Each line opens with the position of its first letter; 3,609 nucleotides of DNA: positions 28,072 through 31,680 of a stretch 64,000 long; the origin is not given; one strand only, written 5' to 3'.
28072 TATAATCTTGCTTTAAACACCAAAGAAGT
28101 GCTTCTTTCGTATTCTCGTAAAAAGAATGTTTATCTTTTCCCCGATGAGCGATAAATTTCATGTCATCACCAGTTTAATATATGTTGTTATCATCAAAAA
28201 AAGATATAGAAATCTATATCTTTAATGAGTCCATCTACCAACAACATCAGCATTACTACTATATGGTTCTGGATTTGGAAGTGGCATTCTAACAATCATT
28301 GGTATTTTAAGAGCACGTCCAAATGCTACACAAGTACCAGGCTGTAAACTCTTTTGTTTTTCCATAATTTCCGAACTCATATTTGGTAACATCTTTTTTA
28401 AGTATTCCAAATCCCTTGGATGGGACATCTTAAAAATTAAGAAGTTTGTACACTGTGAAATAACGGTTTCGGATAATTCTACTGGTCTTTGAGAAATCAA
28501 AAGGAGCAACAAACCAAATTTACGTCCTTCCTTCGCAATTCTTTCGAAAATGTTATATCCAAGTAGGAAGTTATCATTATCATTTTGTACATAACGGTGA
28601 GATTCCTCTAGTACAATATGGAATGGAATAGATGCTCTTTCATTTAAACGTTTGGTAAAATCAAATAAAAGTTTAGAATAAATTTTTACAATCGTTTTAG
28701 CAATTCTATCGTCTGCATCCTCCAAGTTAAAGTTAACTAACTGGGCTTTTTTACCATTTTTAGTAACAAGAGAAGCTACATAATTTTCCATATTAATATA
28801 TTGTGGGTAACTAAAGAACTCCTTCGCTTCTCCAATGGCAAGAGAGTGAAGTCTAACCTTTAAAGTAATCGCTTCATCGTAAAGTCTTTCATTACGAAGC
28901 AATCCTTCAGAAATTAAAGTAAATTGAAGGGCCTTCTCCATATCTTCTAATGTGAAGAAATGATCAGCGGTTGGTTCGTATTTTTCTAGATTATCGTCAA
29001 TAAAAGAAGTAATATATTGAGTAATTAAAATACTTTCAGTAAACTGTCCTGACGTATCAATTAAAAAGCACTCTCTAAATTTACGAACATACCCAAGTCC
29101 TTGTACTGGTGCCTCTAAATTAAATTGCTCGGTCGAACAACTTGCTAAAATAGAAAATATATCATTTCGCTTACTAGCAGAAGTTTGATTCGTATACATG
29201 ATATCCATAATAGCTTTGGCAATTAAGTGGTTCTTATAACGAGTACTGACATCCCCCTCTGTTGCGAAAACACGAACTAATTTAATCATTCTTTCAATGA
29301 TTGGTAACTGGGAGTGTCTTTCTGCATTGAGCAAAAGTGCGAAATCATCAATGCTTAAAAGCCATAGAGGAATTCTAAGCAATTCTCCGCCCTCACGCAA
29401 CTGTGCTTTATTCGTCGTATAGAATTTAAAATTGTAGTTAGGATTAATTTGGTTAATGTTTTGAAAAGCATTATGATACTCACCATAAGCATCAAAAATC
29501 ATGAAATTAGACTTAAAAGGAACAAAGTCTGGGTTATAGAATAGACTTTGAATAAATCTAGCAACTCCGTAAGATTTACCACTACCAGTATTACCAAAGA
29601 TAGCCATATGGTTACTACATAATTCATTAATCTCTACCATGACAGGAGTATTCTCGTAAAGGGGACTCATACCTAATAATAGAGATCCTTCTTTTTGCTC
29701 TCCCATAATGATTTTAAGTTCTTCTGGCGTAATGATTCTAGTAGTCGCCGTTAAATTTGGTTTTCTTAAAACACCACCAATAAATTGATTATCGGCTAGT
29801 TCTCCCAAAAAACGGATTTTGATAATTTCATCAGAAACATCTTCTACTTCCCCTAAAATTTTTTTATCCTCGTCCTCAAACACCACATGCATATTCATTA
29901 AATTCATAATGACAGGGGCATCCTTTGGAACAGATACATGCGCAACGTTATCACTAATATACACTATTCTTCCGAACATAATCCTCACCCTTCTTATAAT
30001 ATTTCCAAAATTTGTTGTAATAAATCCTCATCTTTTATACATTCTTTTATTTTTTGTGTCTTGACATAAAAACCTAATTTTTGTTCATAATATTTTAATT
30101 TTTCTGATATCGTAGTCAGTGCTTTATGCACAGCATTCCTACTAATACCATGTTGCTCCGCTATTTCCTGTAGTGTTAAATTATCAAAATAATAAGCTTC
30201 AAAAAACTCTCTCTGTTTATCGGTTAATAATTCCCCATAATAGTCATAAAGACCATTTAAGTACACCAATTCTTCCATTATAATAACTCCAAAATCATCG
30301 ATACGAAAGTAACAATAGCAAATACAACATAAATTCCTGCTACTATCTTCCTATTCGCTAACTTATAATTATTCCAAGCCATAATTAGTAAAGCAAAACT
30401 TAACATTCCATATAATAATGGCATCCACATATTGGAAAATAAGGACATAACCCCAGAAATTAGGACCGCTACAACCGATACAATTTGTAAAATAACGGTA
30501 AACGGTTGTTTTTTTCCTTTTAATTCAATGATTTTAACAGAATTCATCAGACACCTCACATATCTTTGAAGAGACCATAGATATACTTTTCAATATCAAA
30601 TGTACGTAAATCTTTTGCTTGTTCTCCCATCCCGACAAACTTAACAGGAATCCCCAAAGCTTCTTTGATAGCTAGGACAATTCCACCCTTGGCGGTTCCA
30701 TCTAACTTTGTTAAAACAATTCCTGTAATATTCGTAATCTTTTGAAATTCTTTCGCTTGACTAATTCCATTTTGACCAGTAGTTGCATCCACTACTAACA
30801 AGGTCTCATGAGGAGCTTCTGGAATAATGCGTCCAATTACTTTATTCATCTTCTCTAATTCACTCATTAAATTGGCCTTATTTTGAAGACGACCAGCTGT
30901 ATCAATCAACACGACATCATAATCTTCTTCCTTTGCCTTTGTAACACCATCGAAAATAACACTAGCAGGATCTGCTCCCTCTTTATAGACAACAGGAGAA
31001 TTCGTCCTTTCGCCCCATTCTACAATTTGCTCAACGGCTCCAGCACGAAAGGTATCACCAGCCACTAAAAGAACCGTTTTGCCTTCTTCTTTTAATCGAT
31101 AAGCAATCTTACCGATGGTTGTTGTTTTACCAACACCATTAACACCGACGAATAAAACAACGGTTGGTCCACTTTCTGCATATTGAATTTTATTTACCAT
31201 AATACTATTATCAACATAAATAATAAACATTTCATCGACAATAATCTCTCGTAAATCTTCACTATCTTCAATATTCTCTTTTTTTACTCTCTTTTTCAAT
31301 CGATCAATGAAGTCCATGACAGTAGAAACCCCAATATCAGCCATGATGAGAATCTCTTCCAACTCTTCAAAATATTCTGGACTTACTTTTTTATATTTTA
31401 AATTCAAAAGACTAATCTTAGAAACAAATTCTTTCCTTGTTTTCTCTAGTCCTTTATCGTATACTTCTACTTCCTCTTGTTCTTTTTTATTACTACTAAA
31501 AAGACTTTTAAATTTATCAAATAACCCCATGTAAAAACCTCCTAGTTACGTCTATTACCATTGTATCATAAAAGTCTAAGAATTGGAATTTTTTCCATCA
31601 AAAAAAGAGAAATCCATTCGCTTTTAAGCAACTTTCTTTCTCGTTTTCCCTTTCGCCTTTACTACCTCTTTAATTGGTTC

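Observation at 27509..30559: HerA/FtsK-type ATPase wedged into the ftsY-ylxM SRP operon in place of ffh, next to a GDPD-like phosphodiesterase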

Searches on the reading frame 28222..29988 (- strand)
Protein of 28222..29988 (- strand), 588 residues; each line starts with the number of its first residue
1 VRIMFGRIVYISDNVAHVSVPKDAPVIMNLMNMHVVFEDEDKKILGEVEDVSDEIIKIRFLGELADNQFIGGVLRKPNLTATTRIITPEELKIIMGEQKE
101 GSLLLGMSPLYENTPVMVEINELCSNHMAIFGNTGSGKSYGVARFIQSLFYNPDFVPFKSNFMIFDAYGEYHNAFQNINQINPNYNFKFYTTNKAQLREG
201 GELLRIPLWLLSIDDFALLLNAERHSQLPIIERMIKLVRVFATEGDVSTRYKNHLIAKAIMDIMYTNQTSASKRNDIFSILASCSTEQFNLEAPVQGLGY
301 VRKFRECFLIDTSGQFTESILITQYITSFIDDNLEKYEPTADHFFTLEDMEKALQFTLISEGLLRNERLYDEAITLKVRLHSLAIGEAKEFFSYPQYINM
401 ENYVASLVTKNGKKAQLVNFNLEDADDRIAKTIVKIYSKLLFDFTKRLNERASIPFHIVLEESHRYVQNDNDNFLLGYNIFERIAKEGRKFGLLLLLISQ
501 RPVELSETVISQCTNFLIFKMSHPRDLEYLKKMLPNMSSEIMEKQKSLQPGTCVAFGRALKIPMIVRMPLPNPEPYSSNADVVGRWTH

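Call 3: search_protein_families(library=pfam, proteins=[window:28222-29988:-], max_evalue=0.01)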
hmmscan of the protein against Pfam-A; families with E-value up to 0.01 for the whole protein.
window:28222-29988:- (588 aa): 4 families
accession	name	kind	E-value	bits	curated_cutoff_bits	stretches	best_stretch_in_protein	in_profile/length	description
PF01935.23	DUF87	-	5e-23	82.8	23.2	1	111-248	9-132/220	Helicase HerA, central domain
PF01580.24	FtsK_SpoIIIE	-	2.3e-07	30.9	24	1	100-156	15-72/221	FtsK/SpoIIIE family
PF12846.13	AAA_10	-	0.0031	17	27.5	0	125-187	21-77/362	AAA-like domain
PF10412.15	TrwB_AAD_bind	-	0.0045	16.4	20.5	0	125-177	15-61/387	Type IV secretion-system coupling protein DNA-binding domain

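Call 4: search_protein_families(library=padloc, proteins=[window:28222-29988:-], max_evalue=0.01)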
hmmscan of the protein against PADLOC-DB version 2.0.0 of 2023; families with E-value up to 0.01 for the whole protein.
window:28222-29988:- (588 aa): 15 families
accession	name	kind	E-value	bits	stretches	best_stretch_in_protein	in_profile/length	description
PDLC04102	HerA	-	1.5e-107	358.6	1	5-587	37-638/654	-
PDLC04105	HerA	-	1.6e-67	226.4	2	395-587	358-554/576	-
PDLC04106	HerA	-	8.8e-63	210.9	1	66-587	103-647/667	-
PDLC04098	HerA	-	6.3e-61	204.8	1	67-587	115-667/686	-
PDLC04097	HerA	-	3.5e-52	175.9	1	53-569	88-593/618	-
PDLC02185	HerA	-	1.2e-50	170.9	2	431-587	426-580/585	-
PDLC04100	HerA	-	1.3e-47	160.8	2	435-587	424-573/580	-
PDLC02188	HerA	-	3.6e-46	156.2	1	54-586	71-560/578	-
PDLC04103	HerA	-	7.8e-37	124.9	2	399-587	384-575/579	-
PDLC04104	HerA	-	5.7e-30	102.3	1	395-587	160-355/379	-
PDLC04140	mad8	-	1.1e-14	52.7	1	126-565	28-296/314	mads_8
PDLC01055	HerA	-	8.4e-13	45.9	2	66-175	98-203/532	Type III coevolved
PDLC04101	HerA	-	1.9e-12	44.7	1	54-220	86-252/400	-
PDLC04107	HerA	-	1.9e-09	35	1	83-219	122-256/306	-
PDLC04099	HerA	-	7.4e-08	29.9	1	49-173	82-212/214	-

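Call 5: search_protein_families(library=ncbifam, proteins=[window:28222-29988:-], max_evalue=0.01)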
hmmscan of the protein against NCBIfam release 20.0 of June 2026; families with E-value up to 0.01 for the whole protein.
window:28222-29988:- (588 aa): 8 families
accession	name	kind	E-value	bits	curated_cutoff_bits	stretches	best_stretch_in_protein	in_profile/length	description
NF042944.1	HerA_antiphage_2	equivalog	2e-48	165.5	850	2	398-586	359-560/576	anti-phage-associated helicase HerA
NF042943.1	HerA_antiphage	equivalog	4.5e-46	157.6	800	2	432-582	415-563/566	anti-phage-associated helicase HerA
NF040937.1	HerA_Thermprot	equivalog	4.9e-37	127.5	800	2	396-587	288-480/487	DNA double-strand break repair helicase HerA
NF040819.1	helicase_HerA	equivalog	8.6e-29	100.5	970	2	438-568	387-514/561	DNA double-strand break repair helicase HerA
NF053655.1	CedD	equivalog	4.6e-15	55.3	600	2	435-567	402-524/527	DNA-translocating ATPase CedD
NF033849.1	ser_rich_anae_1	subfamily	6e-12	43.8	650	1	451-528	1014-1097/1163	serine-rich protein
NF041017.1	DNA_import_CedB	equivalog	0.00015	20.5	700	0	431-508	450-522/590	DNA import protein CedB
NF045971.1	conju_CD1110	equivalog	0.0005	18.5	325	0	102-177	393-462/752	VirB4-like conjugal transfer ATPase, CD1110 family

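Call 7: find_homologous_proteins(query=window:28222-29988:-)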
Query window:28222-29988:- (588 aa): 8000 proteins with E <= 0.001 among 8000 candidates; the best 120 are listed.
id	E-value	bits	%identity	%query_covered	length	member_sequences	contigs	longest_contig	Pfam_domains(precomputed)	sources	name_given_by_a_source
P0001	0.0e+0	1270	95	99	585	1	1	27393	PF01935.24,PF01580.25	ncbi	-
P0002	0.0e+0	1261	94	99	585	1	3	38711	PF01935.24,PF01580.25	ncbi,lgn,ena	-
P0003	0.0e+0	1255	93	99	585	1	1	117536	PF01935.24,PF01580.25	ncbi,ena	-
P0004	0.0e+0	1250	93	99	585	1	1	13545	PF01935.24,PF01580.25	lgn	-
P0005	0.0e+0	1249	93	99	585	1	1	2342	PF01935.24,PF01580.25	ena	-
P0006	0.0e+0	1248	93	99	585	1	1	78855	PF01935.24,PF01580.25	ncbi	-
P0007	0.0e+0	1245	93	99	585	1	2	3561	PF01935.24,PF01580.25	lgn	-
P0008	0.0e+0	1231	91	99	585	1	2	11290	PF01935.24,PF01580.25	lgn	-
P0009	0.0e+0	1219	91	99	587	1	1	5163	PF01935.24,PF01580.25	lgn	-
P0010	0.0e+0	1218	91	99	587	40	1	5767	PF01935.24,PF01580.25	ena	-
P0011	0.0e+0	1214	90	99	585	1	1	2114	PF01935.24,PF01580.25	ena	-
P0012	0.0e+0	1213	90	99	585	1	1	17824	PF01935.24,PF01580.25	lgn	-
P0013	0.0e+0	1212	90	99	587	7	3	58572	PF01935.24,PF01580.25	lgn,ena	-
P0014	0.0e+0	1212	90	99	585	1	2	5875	PF01935.24,PF01580.25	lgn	-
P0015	0.0e+0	1210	90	99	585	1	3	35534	PF01935.24,PF01580.25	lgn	-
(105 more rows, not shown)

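Call 18: search_solved_structures(query=window:28222-29988:-, max_evalue=0.01, show_alignments=1)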
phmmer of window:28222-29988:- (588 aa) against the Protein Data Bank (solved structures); distinct sequences matched with E-value up to 0.01: 9.
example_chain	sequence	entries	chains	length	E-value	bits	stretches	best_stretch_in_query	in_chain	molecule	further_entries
9c1m_M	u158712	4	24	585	4.9e-41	144.3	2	431-587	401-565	ATP-binding protein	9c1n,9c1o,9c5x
8xau_A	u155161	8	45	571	3e-37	131.8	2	404-586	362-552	ATP-binding protein | HerA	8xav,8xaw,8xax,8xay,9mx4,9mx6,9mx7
8wiv_A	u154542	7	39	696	8.4e-34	120.4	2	407-587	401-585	Helicase HerA central domain-containing protein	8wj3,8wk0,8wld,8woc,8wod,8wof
4d2i_A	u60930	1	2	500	1.7e-33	119.4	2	395-587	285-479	HERA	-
8ziq_M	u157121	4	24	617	2.9e-33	118.6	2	421-587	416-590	HerA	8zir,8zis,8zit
8j4u_M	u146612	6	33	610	2.7e-29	105.6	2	424-586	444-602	Nucleoside triphosphate hydrolase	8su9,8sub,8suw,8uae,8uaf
8yho_A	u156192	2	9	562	2.9e-25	92.2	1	77-567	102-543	DUF87 domain-containing protein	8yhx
9x1l_A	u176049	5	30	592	2.3e-20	76.1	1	453-568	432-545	DNA helicase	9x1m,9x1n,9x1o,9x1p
8wet_A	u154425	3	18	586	2.9e-09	39.4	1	438-533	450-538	TdpA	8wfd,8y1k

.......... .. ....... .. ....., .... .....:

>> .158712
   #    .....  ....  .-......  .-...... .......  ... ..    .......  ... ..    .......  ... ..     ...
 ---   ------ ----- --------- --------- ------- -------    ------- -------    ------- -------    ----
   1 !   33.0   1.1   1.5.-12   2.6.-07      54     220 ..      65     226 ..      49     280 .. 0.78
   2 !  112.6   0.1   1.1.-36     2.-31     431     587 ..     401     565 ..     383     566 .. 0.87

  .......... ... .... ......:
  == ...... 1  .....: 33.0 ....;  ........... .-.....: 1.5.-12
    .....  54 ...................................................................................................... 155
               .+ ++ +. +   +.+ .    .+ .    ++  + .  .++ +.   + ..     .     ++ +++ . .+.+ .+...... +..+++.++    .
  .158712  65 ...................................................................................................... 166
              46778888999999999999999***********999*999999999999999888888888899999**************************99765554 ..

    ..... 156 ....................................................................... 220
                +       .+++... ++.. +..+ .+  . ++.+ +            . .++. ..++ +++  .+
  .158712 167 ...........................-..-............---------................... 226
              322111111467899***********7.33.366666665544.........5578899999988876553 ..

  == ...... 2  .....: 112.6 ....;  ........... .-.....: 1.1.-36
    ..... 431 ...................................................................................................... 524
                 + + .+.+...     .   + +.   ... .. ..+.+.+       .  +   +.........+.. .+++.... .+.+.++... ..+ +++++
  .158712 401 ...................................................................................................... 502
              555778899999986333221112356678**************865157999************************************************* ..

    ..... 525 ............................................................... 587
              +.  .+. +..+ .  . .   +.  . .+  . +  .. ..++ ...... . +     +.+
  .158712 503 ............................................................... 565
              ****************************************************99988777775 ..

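Call 30: search_protein_representatives(protein=window:28222-29988:-)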
Query: 588 residues. Proteins with E-value up to 0.001 (for the whole library): 4999; up to 1e-10: 2019; up to 1e-30: 234. The best 150 are listed.
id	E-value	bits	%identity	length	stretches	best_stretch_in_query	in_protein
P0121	1.0e-230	783.6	58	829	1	4-586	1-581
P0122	8.6e-226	767.4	57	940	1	4-586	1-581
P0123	1.5e-174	598.3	48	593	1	23-586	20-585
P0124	2.3e-170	584.4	46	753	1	5-586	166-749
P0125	5.8e-155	533.6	43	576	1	3-586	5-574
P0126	4.6e-154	530.7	43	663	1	4-586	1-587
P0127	1.1e-147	509.6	42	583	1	4-586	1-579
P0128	3.6e-143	494.7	40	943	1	4-586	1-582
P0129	1.3e-135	469.7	40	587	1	4-583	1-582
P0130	1.2e-131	456.7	59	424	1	261-587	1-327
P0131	1.2e-118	413.7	49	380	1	212-586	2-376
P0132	5.3e-109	381.9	36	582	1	4-586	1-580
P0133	2.0e-104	366.8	38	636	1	52-586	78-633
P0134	8.3e-100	351.5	36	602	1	29-586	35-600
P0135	1.8e-93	330.6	38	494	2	4-383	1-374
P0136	2.2e-93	330.3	34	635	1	36-586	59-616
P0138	1.4e-86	307.9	32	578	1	27-586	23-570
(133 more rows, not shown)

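Call 46: find_encoding_contigs(protein=P0133, flank=6000, max_places=3)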
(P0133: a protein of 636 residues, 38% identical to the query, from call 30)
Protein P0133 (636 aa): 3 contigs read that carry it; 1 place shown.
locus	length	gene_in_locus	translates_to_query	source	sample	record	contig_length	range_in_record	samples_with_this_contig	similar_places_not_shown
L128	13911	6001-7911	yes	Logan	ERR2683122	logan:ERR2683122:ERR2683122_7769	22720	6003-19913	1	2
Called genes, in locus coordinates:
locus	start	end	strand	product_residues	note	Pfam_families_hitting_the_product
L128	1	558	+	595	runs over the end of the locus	PF00239:Resolvase, PF07508:Recombinase, PF13408:Zn_ribbon_recom (weak)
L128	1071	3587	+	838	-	PF00145:DNA_methylase, PF07669:Eco57I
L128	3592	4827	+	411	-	-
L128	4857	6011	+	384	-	PF13289:SIR2_2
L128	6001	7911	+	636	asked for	PF01935:DUF87, PF10412:TrwB_AAD_bind (faint)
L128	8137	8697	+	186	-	PF13302:Acetyltransf_3, PF00583:Acetyltransf_1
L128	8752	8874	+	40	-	-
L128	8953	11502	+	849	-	PF09565:RE_NgoFVII (faint), PF13091:PLDc_2, PF00270:DEAD (weak), PF04851:ResIII, PF18766:SWI2_SNF2, PF00271:Helicase_C, PF26350:DUF8090, PF11907:DUF3427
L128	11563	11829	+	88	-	PF11907:DUF3427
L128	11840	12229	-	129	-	PF00293:NUDIX, PF14815:NUDIX_4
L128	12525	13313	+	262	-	-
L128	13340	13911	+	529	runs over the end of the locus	PF00501:AMP-binding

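Call 47: find_encoding_contigs(protein=P0136, flank=6000, max_places=3)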
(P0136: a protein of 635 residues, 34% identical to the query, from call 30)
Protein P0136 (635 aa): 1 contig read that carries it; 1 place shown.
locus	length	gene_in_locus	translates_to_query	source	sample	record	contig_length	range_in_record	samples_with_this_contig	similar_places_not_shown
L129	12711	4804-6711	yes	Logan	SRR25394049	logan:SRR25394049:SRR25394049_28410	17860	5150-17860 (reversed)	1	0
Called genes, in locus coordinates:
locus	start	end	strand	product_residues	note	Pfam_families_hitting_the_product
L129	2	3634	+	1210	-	?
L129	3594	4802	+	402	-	PF13289:SIR2_2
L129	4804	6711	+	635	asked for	PF01935:DUF87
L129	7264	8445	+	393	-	PF14281:PDDEXK_4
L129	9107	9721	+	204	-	PF02810:SEC-C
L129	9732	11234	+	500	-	PF00069:Pkinase, PF07714:PK_Tyr_Ser-Thr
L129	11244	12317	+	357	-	PF09565:RE_NgoFVII (weak), PF13091:PLDc_2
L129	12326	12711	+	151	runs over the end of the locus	-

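Call 74: find_encoding_contigs(protein=P0132, flank=5000, max_places=2)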
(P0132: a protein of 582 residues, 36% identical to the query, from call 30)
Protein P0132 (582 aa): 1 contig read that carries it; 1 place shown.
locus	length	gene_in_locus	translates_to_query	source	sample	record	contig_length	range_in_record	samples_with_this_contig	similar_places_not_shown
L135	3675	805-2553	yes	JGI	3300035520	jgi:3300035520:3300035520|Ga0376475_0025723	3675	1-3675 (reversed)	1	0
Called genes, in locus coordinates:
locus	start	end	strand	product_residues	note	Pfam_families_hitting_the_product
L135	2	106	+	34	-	?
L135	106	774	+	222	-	PF10609:ParA (weak), PF13614:AAA_31, PF01656:CbiA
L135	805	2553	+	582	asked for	PF01935:DUF87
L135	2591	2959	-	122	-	PF11969:DcpS_C, PF01230:HIT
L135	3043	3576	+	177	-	PF10628:CotE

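Call 75: find_encoding_contigs(protein=P0134, flank=5000, max_places=2)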
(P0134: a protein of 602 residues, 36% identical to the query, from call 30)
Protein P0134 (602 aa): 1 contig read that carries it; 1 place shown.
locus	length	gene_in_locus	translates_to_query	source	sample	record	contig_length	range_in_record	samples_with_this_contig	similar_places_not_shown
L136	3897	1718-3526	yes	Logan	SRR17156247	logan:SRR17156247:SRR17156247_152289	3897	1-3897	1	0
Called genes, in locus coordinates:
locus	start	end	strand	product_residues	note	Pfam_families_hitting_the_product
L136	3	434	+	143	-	?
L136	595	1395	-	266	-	-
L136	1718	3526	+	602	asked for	PF01935:DUF87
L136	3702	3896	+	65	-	?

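Call 76: find_encoding_contigs(protein=P0138, flank=5000, max_places=2)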
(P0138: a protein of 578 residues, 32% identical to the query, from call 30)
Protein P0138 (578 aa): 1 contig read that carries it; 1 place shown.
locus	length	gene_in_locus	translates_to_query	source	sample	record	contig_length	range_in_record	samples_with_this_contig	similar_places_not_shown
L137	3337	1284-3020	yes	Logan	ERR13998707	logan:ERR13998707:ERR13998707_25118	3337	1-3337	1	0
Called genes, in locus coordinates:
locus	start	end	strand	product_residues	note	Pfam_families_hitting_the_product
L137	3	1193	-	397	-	?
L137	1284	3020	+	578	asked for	PF01935:DUF87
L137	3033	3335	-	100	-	?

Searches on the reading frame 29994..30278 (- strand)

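Call 3: search_protein_families(library=pfam, proteins=[window:29994-30278:-], max_evalue=0.01)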
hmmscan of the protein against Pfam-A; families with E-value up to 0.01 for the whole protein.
window:29994-30278:- (94 aa): 9 families
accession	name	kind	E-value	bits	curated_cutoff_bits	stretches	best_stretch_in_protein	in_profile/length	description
PF04297.20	UPF0122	-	3.2e-22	79.1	22.7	1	1-82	1-82/101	Putative helix-turn-helix protein, YlxM / p13 like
PF04545.22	Sigma70_r4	-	6.2e-10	38.9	24.1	1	18-62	5-49/50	Sigma-70, region 4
PF08281.18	Sigma70_r4_2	-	2.2e-09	37.3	25.7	1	18-55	11-48/54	Sigma-70, region 4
PF08279.18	HTH_11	-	0.00018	21.7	25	1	33-61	15-43/55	HTH domain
PF04967.18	HTH_10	-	0.00033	20.8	23.1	1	18-61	1-51/53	HTH DNA binding domain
PF07638.17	Sigma70_ECF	-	0.00034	21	21.1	1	4-62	123-180/185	ECF sigma factor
PF09339.16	HTH_IclR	-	0.0024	18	22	1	34-57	19-42/52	IclR helix-turn-helix domain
PF12116.14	SpoIIID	-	0.0064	17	27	1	33-73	19-56/82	Stage III sporulation protein D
PF13384.12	HTH_23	-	0.0091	16.2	24.6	0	34-54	18-38/50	Homeodomain-like domain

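Call 5: search_protein_families(library=ncbifam, proteins=[window:29994-30278:-], max_evalue=0.01)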
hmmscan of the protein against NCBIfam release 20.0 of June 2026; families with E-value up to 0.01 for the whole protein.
window:29994-30278:- (94 aa): 28 families (the best 25 are shown)
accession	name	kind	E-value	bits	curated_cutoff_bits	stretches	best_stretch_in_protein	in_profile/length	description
NF045758.2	YlxM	equivalog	4.9e-25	87.4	80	1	3-71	2-70/72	YlxM family DNA-binding protein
NF001071.0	PRK00118.2-1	equivalog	4.7e-19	68.9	160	1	2-82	3-83/117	putative DNA-binding protein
NF001072.0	PRK00118.2-2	equivalog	7.3e-18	65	97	1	1-83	1-83/111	putative DNA-binding protein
NF001070.0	PRK00118.1-6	equivalog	4.4e-17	62.4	117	1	3-82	4-83/110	putative DNA-binding protein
NF001068.0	PRK00118.1-4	equivalog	1e-15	58.3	125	1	4-81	6-83/113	putative DNA-binding protein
NF001067.0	PRK00118.1-2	equivalog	2e-15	57.2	156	1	6-82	11-87/110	putative DNA-binding protein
NF001073.0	PRK00118.2-3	equivalog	1.5e-14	54.4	128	1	5-89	8-95/99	putative DNA-binding protein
NF001069.0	PRK00118.1-5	equivalog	1.5e-14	54.3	194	1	5-80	6-81/110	putative DNA-binding protein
NF001066.0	PRK00118.1-1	equivalog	2.7e-14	53.5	147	1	5-73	7-75/110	putative DNA-binding protein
NF001074.0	PRK00118.2-4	equivalog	1.4e-12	47.9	186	1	1-75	1-75/110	putative DNA-binding protein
NF001075.0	PRK00118.2-6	equivalog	1.3e-11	44.9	151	1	2-77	10-85/114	putative DNA-binding protein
TIGR02937.1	sigma70-ECF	superfamily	7.3e-11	42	42.9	1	17-62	117-162/165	sigma-70 family RNA polymerase sigma factor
TIGR02985.1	Sig70_bacteroi1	subfamily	2.4e-06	27.8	126.4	1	16-61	113-158/162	RNA polymerase sigma-70 factor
TIGR02989.1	Sig-70_gvs1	subfamily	3e-06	27.3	124.55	1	17-62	110-155/158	RNA polymerase sigma-70 factor, Rhodopirellula/Verrucomicrobium family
NF007215.0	PRK09637.1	equivalog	0.00061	19.8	212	0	18-51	107-140/181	RNA polymerase sigma factor SigZ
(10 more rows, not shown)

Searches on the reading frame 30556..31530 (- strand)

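Call 3: search_protein_families(library=pfam, proteins=[window:30556-31530:-], max_evalue=0.01)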
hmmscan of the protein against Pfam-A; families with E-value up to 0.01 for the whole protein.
window:30556-31530:- (324 aa): 22 families
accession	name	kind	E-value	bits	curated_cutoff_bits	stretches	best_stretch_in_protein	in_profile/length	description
PF00448.28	SRP54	-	1.4e-76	256.9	22.7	1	122-321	1-195/196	SRP54-type protein, GTPase domain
PF02881.24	SRP54_N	-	7.1e-15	55.4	22.4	1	44-101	10-75/75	SRP54-type protein, helical bundle domain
PF13614.12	AAA_31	-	2e-06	28.3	27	1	132-160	12-40/177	AAA domain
PF13604.12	AAA_30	-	2.2e-06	28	27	1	117-224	13-111/191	AAA domain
PF02374.21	ArsA_ATPase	-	2.2e-06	27.6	24.3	1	124-159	3-38/305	Anion-transporting ATPase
PF25199.1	nSTAND_NTPase5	-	1.4e-05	25.3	34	1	117-205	36-125/145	Novel STAND NTPase 5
PF13207.12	AAA_17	-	7.8e-05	23.4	27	1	128-227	1-94/136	AAA domain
PF01656.29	CbiA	-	0.00028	21.3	25.4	1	132-280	9-87/125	CobQ/CobB/MinD/ParA nucleotide binding domain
PF03308.22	MeaB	-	0.00077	19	23.1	1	121-159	31-70/273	Methylmalonyl Co-A mutase-associated GTPase MeaB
PF04851.21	ResIII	-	0.0008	19.8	22.5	1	117-216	18-114/164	Type III restriction enzyme, res subunit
PF06414.18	Zeta_toxin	-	0.0008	19.3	22.3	1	118-212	12-104/199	Zeta toxin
PF00004.35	AAA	-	0.00096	20.1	21.2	1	125-219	1-73/131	ATPase family associated with various cellular activities (AAA)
PF13479.12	AAA_24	-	0.001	19.4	27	1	124-219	4-80/195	AAA domain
PF07728.20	AAA_5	-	0.0013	19.2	22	1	125-203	2-82/139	AAA domain (dynein-related subfamily)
PF09848.15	SLFN-g3_helicase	-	0.0013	18.5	24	1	124-248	3-122/354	Schlafen group 3, DNA/RNA helicase domain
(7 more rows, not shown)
